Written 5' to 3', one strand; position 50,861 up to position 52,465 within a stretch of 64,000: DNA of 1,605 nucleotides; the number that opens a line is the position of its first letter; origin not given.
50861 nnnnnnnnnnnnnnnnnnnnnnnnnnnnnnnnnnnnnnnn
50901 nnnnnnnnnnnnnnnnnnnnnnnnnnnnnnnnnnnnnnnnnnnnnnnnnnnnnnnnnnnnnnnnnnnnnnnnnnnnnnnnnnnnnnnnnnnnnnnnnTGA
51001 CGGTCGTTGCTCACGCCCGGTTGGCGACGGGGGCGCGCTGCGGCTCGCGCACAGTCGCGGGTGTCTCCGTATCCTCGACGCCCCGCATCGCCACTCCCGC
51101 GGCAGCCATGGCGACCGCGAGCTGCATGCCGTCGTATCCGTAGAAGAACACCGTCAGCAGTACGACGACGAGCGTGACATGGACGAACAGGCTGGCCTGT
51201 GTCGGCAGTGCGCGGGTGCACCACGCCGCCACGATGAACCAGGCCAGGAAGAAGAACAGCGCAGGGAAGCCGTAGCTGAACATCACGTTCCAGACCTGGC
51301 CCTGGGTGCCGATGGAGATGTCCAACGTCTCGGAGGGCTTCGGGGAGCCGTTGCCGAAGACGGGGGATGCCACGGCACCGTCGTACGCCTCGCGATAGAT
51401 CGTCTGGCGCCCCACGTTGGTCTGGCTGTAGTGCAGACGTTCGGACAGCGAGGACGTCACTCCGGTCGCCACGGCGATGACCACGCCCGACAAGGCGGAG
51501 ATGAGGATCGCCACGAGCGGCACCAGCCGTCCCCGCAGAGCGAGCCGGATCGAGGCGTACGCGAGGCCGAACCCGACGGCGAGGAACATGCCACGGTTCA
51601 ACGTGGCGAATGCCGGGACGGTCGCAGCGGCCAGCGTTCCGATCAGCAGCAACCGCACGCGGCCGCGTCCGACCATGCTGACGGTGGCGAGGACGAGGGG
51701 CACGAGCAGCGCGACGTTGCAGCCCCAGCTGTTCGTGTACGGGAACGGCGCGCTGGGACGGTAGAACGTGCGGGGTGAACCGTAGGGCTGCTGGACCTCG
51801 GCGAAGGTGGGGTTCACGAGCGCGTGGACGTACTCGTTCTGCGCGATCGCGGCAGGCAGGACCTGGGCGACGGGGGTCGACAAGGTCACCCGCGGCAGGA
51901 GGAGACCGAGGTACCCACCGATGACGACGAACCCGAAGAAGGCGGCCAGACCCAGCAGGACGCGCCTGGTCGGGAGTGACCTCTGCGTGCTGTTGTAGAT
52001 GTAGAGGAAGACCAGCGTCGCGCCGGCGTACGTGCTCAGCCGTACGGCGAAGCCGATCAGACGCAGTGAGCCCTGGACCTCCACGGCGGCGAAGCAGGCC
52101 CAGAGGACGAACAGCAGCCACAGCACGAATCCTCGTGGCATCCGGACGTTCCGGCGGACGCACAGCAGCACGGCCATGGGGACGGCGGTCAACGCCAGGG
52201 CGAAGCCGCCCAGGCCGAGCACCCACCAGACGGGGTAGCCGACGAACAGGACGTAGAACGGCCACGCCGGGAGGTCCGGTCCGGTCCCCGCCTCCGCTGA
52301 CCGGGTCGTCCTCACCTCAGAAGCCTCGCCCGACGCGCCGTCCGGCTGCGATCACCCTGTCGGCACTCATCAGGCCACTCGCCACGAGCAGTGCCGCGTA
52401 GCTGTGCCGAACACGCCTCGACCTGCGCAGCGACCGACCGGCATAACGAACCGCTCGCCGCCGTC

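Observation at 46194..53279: Compact glycerol-phosphate/glycopolymer locus with lower GC than the flanks and a Wzz/BY-kinase-like protein lacking a canonical P-loop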

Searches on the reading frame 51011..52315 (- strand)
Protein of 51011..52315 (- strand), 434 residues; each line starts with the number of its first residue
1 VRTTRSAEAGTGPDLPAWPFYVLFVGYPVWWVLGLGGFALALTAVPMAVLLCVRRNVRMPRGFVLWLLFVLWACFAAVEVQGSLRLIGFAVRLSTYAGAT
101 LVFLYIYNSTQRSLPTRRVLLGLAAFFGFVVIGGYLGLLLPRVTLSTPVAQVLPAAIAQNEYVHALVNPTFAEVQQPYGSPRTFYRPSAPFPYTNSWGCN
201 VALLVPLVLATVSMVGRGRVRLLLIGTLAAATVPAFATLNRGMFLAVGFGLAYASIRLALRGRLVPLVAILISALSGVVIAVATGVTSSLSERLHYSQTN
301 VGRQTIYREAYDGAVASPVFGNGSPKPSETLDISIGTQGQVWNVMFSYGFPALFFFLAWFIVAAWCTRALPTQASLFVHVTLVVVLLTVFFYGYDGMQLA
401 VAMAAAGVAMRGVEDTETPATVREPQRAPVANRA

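Call 6: search_protein_families(library=pfam, proteins=[window:51011-52315:-], max_evalue=0.01)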
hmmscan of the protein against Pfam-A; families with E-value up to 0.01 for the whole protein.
window:51011-52315:- (434 aa): 0 families

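Call 7: search_protein_families(library=ncbifam, proteins=[window:51011-52315:-], max_evalue=0.01)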
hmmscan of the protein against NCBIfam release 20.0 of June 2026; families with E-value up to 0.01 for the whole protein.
window:51011-52315:- (434 aa): 0 families

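Call 69: find_homologous_proteins(query=window:51011-52315:-, max_evalue=0.00001)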
Query window:51011-52315:- (434 aa): 506 proteins with E <= 0.00001 among 8000 candidates; the best 120 are listed.
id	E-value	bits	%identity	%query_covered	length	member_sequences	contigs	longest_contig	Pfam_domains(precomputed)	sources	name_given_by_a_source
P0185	9.6e-269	909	95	100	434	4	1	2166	-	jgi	jgi:hypothetical protein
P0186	2.9e-233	792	84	99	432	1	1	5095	-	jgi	jgi:hypothetical protein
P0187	2.8e-170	585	66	92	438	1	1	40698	PF04932.21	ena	-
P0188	3.6e-168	578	63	97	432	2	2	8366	PF04932.21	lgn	-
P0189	3.1e-162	558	63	96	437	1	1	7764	PF04932.21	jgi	jgi:hypothetical protein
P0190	2.1e-161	556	63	94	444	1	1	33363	PF04932.21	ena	-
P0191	4.4e-161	555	62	97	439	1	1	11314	PF04932.21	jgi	jgi:hypothetical protein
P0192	5.2e-161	554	64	90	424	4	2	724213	PF04932.21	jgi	-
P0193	8.7e-161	554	64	89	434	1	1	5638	-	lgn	-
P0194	1.2e-160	553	64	95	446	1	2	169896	PF04932.21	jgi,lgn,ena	-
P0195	1.3e-160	553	61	97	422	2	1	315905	PF04932.21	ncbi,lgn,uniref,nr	ncbi:hypothetical protein CLV35_3123 [Motilibacter peucedani]|uniref:O-antigen ligase-like membrane 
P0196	1.3e-160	553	63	91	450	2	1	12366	PF04932.21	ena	-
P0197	9.1e-160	550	60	96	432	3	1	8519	PF04932.21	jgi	jgi:hypothetical protein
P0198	9.5e-160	550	63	97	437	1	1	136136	PF04932.21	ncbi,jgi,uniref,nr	ncbi:O-antigen ligase family protein [Jatrophihabitans sp.]|uniref:O-antigen ligase family protein n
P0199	1.2e-159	550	62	97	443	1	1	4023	PF04932.21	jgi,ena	jgi:hypothetical protein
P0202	5.0e-159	548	60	99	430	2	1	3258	PF04932.21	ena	-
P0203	8.9e-159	547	64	92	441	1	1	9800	PF04932.21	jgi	jgi:hypothetical protein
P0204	8.3e-158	544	61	93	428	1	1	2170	PF04932.21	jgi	jgi:hypothetical protein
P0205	8.5e-158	544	63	89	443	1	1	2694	PF04932.21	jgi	jgi:polysaccharide biosynthesis protein PslJ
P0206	2.2e-157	542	61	97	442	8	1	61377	PF04932.21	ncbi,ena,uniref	ncbi:O-antigen ligase family protein [Jatrophihabitans sp.]|uniref:O-antigen ligase family protein n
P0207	2.4e-157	542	62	96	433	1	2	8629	PF04932.21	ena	-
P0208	9.3e-157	540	65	88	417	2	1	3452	PF04932.21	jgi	jgi:hypothetical protein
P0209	1.5e-156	540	59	96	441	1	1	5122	PF04932.21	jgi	jgi:O-antigen ligase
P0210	1.6e-156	540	63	93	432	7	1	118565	PF04932.21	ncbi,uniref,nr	ncbi:O-antigen ligase family protein [Jatrophihabitans lederbergiae]|uniref:O-antigen ligase family 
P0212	2.9e-156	539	60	96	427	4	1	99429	PF04932.21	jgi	-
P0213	3.6e-156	538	64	89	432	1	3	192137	PF04932.21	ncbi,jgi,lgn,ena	-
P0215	4.8e-156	538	63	94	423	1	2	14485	PF04932.21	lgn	-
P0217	7.8e-156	537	60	99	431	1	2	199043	PF04932.21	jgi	jgi:hypothetical protein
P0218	8.7e-156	537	60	96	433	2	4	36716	PF04932.21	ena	-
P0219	1.4e-155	537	61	96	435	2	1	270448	PF04932.21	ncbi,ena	-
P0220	3.2e-155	535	63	92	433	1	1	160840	PF04932.21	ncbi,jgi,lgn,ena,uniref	ncbi:MAG TPA: hypothetical protein VGB75_08920 [Jatrophihabitans sp.]|jgi:hypothetical protein|unire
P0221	4.0e-155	535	62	91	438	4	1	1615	PF04932.21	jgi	jgi:hypothetical protein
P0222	4.7e-155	535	62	95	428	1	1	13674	PF04932.21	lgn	-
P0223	5.1e-155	535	61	96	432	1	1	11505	PF04932.21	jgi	jgi:hypothetical protein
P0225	5.9e-155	534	63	92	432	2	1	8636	PF04932.21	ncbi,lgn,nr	ncbi:MAG TPA: O-antigen ligase family protein [Jatrophihabitans sp.]|nr:O-antigen ligase family prot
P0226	9.8e-155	534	59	98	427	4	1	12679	PF04932.21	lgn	-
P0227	1.1e-154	534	63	89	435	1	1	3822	PF04932.21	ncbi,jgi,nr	ncbi:MAG: polysaccharide biosynthesis protein PslJ [Pseudonocardiales bacterium]|jgi:hypothetical pr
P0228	2.3e-154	533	61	90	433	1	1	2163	PF04932.21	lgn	-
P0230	6.9e-154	531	62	90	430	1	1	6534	PF04932.21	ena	-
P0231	1.5e-153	530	59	97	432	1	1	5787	PF04932.21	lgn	-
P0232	1.8e-153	530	62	90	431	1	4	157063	PF04932.21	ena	-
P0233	2.6e-153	529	59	97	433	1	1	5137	PF04932.21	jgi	-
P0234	9.6e-153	527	59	98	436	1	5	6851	PF04932.21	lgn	-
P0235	1.3e-152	527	60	94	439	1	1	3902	PF04932.21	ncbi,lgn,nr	ncbi:MAG TPA: O-antigen ligase family protein [Jatrophihabitans sp.]|nr:O-antigen ligase family prot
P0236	3.3e-152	525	59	95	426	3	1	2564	PF04932.21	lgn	-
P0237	3.7e-152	525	62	93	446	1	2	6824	PF04932.21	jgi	jgi:hypothetical protein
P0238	3.8e-152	525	60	96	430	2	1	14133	PF04932.21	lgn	-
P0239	7.9e-152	524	61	96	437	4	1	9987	PF04932.21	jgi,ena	jgi:O-antigen ligase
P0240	9.3e-152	524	60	90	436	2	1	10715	PF04932.21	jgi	jgi:hypothetical protein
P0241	1.1e-151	524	59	92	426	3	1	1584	PF04932.21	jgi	-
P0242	1.3e-151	523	61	90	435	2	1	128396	PF04932.21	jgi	jgi:polysaccharide biosynthesis protein PslJ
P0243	1.6e-151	523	62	90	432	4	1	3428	PF04932.21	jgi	jgi:hypothetical protein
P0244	1.9e-151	523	60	96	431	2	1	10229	PF04932.21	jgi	jgi:hypothetical protein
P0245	3.4e-151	522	59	88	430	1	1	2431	PF04932.21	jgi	jgi:hypothetical protein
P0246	4.8e-151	522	60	97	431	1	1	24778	PF04932.21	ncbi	ncbi:MAG: hypothetical protein ABI047_12040 [Jatrophihabitantaceae bacterium]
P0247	3.2e-150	519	63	88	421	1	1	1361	PF04932.21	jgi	jgi:polysaccharide biosynthesis protein PslJ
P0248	6.5e-150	518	61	90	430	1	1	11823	PF04932.21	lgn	-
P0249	1.5e-149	517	60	92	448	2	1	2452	PF04932.21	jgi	jgi:hypothetical protein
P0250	1.9e-148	513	60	94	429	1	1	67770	PF04932.21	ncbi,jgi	jgi:hypothetical protein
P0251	4.8e-148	512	59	96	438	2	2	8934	PF04932.21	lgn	-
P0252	1.7e-146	507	57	96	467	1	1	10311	PF04932.21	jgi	jgi:hypothetical protein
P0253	1.0e-145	504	59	90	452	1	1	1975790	PF04932.21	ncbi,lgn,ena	-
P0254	1.9e-145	503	58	89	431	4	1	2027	PF04932.21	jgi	-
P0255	4.3e-145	502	59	96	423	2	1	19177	PF04932.21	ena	-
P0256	4.4e-145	502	58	92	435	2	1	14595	PF04932.21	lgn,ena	-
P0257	7.3e-145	501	57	96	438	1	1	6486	PF04932.21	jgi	jgi:hypothetical protein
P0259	8.1e-144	498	55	97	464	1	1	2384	PF04932.21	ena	-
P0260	1.3e-142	494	60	92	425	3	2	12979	PF04932.21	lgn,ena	-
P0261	1.8e-142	493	56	92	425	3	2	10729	PF04932.21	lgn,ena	-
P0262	3.3e-142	492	61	90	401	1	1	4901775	PF04932.21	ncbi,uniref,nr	ncbi:hypothetical protein KRR39_00380 [Nocardioides panacis]|uniref:O-antigen ligase domain-containi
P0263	5.7e-141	488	54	97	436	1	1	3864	PF04932.21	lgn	-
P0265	2.0e-140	487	55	92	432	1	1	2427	PF04932.21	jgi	jgi:polysaccharide biosynthesis protein PslJ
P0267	1.5e-138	480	57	95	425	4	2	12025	PF04932.21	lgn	-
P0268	3.6e-138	479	57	92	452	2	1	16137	PF04932.21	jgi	jgi:hypothetical protein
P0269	9.4e-138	478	57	95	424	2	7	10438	PF04932.21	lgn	-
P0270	2.1e-137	477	58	94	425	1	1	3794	PF04932.21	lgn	-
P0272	5.2e-136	472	56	89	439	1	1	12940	PF04932.21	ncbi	-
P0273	5.4e-136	472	52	95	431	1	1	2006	PF04932.21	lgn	-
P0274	8.4e-135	468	54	92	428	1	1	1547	PF04932.21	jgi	jgi:polysaccharide biosynthesis protein PslJ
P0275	2.0e-134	467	56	92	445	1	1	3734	PF04932.21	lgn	-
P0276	3.1e-134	466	52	96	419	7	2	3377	PF04932.21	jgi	jgi:hypothetical protein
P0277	1.1e-132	461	55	91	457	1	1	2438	PF04932.21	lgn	-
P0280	2.2e-131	457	55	91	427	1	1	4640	PF04932.21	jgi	jgi:polysaccharide biosynthesis protein PslJ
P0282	5.9e-131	455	53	92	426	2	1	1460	PF04932.21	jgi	jgi:polysaccharide biosynthesis protein PslJ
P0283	1.7e-130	454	54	94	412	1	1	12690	PF04932.21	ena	-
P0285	6.8e-130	452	55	94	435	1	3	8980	PF04932.21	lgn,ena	-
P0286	2.5e-129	450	52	97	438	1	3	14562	PF04932.21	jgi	jgi:hypothetical protein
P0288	9.3e-129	448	54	92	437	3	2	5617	PF04932.21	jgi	jgi:hypothetical protein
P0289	2.8e-128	447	56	89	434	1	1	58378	PF04932.21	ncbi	ncbi:hypothetical protein GCM10027446_13870 [Angustibacter peucedani]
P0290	4.1e-128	446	51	93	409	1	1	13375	PF04932.21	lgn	-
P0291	2.1e-127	444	54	92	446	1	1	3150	PF04932.21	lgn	-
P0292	2.4e-127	444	53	91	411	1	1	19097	PF04932.21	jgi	jgi:hypothetical protein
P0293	4.3e-127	443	51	94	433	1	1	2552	PF04932.21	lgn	-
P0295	4.0e-126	439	52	93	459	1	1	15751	PF04932.21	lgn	-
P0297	3.6e-125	436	51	95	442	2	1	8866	PF04932.21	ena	-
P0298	3.7e-125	436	53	94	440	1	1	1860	PF04932.21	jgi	jgi:polysaccharide biosynthesis protein PslJ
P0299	4.3e-125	436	52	97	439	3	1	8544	PF04932.21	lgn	-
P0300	1.0e-124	435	53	90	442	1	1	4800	PF04932.21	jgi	jgi:polysaccharide biosynthesis protein PslJ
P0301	2.4e-124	434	52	92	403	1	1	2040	PF04932.21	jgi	jgi:O-antigen ligase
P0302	2.9e-124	433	53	94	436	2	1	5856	PF04932.21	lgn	-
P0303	4.5e-124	433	50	95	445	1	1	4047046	PF04932.21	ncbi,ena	-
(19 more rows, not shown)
